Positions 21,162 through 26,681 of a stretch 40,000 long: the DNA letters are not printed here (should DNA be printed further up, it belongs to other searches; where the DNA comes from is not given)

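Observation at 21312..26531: Single 1,739-aa polypeptide combining four glycosyltransferase-like modules with a kinase-like and a methyltransferase module (WbdD-like chain-terminator logic?)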

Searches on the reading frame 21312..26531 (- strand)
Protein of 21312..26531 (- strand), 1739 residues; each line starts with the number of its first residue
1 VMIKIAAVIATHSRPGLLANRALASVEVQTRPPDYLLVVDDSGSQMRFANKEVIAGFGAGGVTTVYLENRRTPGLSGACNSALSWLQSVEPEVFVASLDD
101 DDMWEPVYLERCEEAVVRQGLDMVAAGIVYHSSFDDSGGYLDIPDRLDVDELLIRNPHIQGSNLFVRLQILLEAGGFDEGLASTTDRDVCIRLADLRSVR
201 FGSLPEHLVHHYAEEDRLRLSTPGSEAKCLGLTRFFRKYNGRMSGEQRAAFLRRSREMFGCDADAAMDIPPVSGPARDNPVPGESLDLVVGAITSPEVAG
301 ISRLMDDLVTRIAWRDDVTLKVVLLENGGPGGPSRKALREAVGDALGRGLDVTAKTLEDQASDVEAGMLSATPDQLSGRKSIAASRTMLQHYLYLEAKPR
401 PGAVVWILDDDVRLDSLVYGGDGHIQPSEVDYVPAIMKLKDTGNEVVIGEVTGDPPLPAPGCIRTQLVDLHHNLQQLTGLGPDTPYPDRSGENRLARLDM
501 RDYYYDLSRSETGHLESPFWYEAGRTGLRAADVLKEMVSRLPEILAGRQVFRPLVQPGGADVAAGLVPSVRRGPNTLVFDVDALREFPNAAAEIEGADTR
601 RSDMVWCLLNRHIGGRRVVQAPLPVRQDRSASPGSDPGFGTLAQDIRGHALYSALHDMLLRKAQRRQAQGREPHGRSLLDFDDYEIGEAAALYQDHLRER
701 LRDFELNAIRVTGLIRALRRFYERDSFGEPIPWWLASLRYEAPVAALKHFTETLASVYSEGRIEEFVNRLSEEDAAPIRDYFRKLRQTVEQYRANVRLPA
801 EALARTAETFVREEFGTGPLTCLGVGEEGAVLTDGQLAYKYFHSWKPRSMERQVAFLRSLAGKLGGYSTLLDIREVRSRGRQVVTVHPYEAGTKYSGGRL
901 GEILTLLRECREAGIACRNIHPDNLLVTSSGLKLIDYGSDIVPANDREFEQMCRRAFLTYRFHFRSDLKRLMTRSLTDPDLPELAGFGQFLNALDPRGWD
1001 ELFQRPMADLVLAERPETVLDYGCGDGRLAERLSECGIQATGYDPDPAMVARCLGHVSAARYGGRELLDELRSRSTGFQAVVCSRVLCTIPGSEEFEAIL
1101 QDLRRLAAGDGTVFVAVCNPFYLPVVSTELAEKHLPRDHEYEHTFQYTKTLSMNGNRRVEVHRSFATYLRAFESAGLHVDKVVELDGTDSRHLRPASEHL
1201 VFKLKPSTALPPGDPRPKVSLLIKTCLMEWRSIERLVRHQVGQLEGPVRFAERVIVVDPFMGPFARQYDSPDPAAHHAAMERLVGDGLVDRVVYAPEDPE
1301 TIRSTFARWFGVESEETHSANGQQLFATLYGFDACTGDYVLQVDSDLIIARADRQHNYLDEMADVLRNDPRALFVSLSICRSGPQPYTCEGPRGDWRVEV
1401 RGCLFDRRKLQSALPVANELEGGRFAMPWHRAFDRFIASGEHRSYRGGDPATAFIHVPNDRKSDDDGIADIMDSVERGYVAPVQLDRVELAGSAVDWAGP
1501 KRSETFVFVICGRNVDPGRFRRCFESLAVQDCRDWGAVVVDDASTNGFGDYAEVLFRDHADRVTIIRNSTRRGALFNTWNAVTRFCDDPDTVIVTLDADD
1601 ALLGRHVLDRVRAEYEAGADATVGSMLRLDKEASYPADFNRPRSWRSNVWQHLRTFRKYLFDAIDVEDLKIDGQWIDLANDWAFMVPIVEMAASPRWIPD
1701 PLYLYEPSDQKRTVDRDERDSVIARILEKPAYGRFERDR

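Call 5: search_protein_families(library=pfam, proteins=[window:21312-26531:-], max_evalue=1)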
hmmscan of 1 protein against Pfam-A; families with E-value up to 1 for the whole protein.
window:21312-26531:- (1739 aa): 11 families
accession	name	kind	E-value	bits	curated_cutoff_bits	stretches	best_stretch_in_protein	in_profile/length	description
PF00535.33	Glycos_transf_2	-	8e-24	84.9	23.3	2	1513-1632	7-121/168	Glycosyl transferase family 2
PF13489.12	Methyltransf_23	-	2.7e-12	47.1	27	1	1013-1136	20-124/164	Methyltransferase domain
PF13649.12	Methyltransf_25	-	4.2e-09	37.4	27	1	1019-1110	1-96/97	Methyltransferase domain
PF08242.18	Methyltransf_12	-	1.1e-08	36.1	30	1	1020-1112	1-97/98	Methyltransferase domain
PF08241.18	Methyltransf_11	-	2.2e-08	35.1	21.2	1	1020-1114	1-94/95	Methyltransferase domain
PF13847.12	Methyltransf_31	-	7.3e-05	22.9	27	1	1017-1136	5-119/145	Methyltransferase domain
PF07021.18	MetW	-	0.00048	20.2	21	1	1017-1106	15-101/193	Methionine biosynthesis protein MetW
PF13632.12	Glyco_trans_2_3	-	0.028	14.7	27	1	159-262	72-144/198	Glycosyl transferase family group 2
PF10006.14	DUF2249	-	0.11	12.8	29.5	0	1088-1123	5-40/70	Uncharacterized conserved protein (DUF2249)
PF10111.15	Glyco_tranf_2_2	-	0.14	12.1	27.3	1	160-209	164-214/276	Glycosyltransferase like family 2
PF23525.1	Methyltransf_36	-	0.28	10.8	27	1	1012-1033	37-58/268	AprA MT2-like domain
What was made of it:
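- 22932..23546 (-): MT: class I SAM-dependent methyltransferase, aa 996-1200. Motif I is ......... (23451-23477); acidic D1044 lies at the end of beta2. Pfam Methyltransf_23/25/12/11 at E 2.7e-12 to 2e-8 (call 5).
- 21315..22034 (-): GT2C: C-terminal GT2 module, aa 1500-1739. VVDDAS at aa 1539-1544, LDADD at aa 1596-1600 (21732-21746), invariant D1681-W-A. Pfam PF00535 best stretch aa 1513-1632, E 8e-24 (call 5).
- On Class I SAM-dependent methyltransferase: Methyltransf_23/25/12/11 score above their cut-offs (call 5).
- Checked: Class I SAM-MTase models hit aa 1013-1136 (E 2.7e-12, call 5).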

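Call 6: search_protein_families(library=ncbifam, proteins=[window:21312-26531:-], max_evalue=1)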
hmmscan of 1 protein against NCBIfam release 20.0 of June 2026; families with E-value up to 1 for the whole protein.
window:21312-26531:- (1739 aa): 27 families (the best 25 are shown)
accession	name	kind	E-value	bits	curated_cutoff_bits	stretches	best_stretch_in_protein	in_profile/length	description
TIGR03965.1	mycofact_glyco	equivalog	2.2e-13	49.9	280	2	5-211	76-280/467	mycofactocin biosynthesis glycosyltransferase MftF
NF041875.1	EPS_EpsD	equivalog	4.3e-08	32.9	370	1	8-218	4-213/325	exopolysaccharide biosynthesis glycosyltransferase EpsD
NF043040.1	corrin_prot_MT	hypoth_equivalog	2e-07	30.6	180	1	1015-1116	41-148/216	corrinoid protein-associated methyltransferase CpaM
NF045667.1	MTase_DVU1556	equivalog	6.7e-07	29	155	1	1008-1115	15-119/213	DVU_1556 family methyltransferase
NF004851.0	PRK06202.1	equivalog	1.1e-05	24.9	243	1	991-1107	37-158/237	hypothetical protein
TIGR01983.1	UbiG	equivalog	1.6e-05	24.4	102.95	1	1018-1143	52-184/228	bifunctional 2-polyprenyl-6-hydroxyphenol methylase/3-demethylubiquinol 3-O-methyltransferase UbiG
NF050113.1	gal_furan_GlfT1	equivalog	1.9e-05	24.1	330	1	5-125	1-114/290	galactofuranosyltransferase GlfT1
NF050050.1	ProtGlycPglI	equivalog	4.6e-05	22.9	500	2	1520-1610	17-104/306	GalNAc(5)-diNAcBac-PP-undecaprenol beta-1,3-glucosyltransferase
NF010703.0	PRK14103.1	equivalog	0.00012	21.6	320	1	1004-1180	15-180/256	trans-aconitate 2-methyltransferase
TIGR02021.1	BchM-ChlM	equivalog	0.00013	21.5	158.9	1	1017-1110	56-150/218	magnesium protoporphyrin IX methyltransferase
NF047683.1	TeichurnBiosyTuaG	equivalog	0.00015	21.5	400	2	1523-1601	24-98/252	teichuronic acid biosynthesis protein TuaG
NF007453.0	PRK10018.1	equivalog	0.00015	21.5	382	2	1522-1584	23-84/280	colanic acid biosynthesis glycosyltransferase WcaA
TIGR04017.1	WcaA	equivalog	0.00038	20.1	495.75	1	10-109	12-103/279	colanic acid biosynthesis glycosyltransferase WcaA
TIGR04096.1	dnd_rel_methyl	subfamily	0.0004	19.3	150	1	1014-1045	28-59/478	DNA phosphorothioation-associated putative methyltransferase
NF041820.1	daptide_MTase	equivalog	0.0006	19.3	175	1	1013-1117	34-144/243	daptide-type RiPP biosynthesis methyltransferase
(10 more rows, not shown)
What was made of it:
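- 25722..26531 (-): GT2N: N-terminal GT2 (GT-A) module, aa 1-270. DxD is DDDD at aa 99-102 (26226-26237); invariant S-T-T-D-R-D at aa 183-188. NCBIfam MftF/EpsD/GlfT1-type hits at aa 5-218 (call 6).
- On GT2 / GT-A fold glycosyltransferases (four modules): For the N- and C-terminal modules, PF00535 gives E 8e-24 with two stretches (call 5), and NCBIfam GT models cover aa 5-218 (call 6).
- Checked: NCBIfam GT models cover aa 5-218 (calls 5, 6).
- Domains: GT2 at both ends and a class I MT by Pfam/NCBIfam (calls 5, 6).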

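Call 9: search_solved_structures(query=window:21312-26531:-, max_evalue=1, show_alignments=0)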
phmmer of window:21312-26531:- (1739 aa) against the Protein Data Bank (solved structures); distinct sequences matched with E-value up to 1: 25.
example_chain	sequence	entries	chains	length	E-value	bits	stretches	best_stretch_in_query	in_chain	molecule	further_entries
3e8s_A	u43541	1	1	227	0.00016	22.4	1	1010-1055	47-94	Putative SAM Dependent Methyltransferase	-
3cgg_A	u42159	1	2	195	0.00058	20.6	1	975-1115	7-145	SAM-dependent methyltransferase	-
7pd7_A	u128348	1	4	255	0.0053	17.4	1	1015-1061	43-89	Methyltransferase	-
4e2w_A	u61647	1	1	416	0.0062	17.2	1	1018-1125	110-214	TcaB9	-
7bgg_A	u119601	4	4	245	0.0074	17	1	1014-1124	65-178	heterocyclic toxin methyltransferase (Rv0560c) | 2-heptyl-1-hydroxyquinolin-4(1H)-one methyltransferase | Uncharacterized protein Rv0560c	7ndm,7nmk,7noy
4e30_A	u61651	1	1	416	0.0075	16.9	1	1018-1122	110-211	TcaB9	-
3l8d_A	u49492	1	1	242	0.0082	16.8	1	1014-1124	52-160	Methyltransferase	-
4e31_A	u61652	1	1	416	0.012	16.3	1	1018-1125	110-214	TcaB9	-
3ndi_A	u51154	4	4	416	0.012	16.3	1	1018-1125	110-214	Methyltransferase | TcaB9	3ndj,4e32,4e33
9sot_A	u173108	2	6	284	0.014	16.1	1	1019-1091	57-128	Class I SAM-dependent methyltransferase | Methyltransferase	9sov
4e2x_A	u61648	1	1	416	0.014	16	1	1018-1122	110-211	TcaB9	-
4e2y_A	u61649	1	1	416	0.014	16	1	1018-1122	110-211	TcaB9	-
4e2z_A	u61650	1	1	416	0.017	15.8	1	1018-1121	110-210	TcaB9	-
4kdc_A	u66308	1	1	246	0.02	15.5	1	1017-1120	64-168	3-demethylubiquinone-9 3-methyltransferase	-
4kdr_A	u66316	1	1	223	0.035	14.7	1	1017-1119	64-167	3-demethylubiquinone-9 3-methyltransferase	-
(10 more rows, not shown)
